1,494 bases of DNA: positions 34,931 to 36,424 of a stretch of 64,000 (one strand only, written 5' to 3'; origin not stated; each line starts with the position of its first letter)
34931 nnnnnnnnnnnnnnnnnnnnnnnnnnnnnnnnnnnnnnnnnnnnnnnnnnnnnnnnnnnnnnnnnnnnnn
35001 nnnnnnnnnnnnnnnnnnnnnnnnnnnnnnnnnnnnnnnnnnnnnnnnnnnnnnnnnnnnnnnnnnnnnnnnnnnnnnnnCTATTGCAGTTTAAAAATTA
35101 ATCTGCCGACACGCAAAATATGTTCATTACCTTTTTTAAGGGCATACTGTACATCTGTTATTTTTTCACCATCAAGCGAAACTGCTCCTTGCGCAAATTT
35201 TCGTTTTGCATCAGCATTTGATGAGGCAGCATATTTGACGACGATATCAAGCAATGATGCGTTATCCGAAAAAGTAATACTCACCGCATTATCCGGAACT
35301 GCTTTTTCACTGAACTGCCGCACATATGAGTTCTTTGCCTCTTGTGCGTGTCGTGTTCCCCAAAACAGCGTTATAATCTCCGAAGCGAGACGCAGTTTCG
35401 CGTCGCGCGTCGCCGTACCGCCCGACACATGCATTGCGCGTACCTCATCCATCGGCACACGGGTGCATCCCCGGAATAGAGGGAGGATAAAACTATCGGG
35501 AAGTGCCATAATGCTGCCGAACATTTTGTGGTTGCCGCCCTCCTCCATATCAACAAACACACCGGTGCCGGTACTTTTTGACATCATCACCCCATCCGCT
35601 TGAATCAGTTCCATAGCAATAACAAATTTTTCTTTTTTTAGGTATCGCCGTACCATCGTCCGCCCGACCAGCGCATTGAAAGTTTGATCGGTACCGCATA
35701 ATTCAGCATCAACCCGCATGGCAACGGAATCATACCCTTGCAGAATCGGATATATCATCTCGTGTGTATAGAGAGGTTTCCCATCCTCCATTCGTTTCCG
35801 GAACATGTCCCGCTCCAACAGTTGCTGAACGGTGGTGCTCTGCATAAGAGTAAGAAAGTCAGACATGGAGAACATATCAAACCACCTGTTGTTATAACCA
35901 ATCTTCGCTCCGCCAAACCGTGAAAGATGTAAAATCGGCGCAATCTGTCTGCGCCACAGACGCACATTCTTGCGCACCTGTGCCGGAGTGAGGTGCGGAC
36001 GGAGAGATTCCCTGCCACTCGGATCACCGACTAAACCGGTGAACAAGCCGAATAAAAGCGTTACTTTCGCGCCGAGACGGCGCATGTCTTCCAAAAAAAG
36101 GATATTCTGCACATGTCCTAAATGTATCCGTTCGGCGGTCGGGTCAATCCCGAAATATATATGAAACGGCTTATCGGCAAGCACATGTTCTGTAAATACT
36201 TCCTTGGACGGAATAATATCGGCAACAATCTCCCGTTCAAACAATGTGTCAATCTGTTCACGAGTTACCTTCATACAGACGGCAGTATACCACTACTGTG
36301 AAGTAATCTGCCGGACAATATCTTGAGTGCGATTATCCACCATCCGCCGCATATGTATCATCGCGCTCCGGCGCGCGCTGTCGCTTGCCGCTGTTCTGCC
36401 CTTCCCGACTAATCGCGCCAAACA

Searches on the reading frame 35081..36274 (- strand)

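Call 21: search_protein_families(library=pfam, proteins=[window:35081-36274:-], max_evalue=0.001)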
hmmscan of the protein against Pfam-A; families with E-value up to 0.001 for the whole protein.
window:35081-36274:- (397 aa): 2 families
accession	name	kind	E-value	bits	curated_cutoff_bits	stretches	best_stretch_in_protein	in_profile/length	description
PF00579.31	tRNA-synt_1b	-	7.7e-46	157.2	21.1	1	35-319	4-289/292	tRNA synthetases class I (W and Y)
PF22421.1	SYY_C-terminal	-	2.2e-05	24.7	27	1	333-383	12-64/83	Tyrosine--tRNA ligase SYY-like C-terminal domain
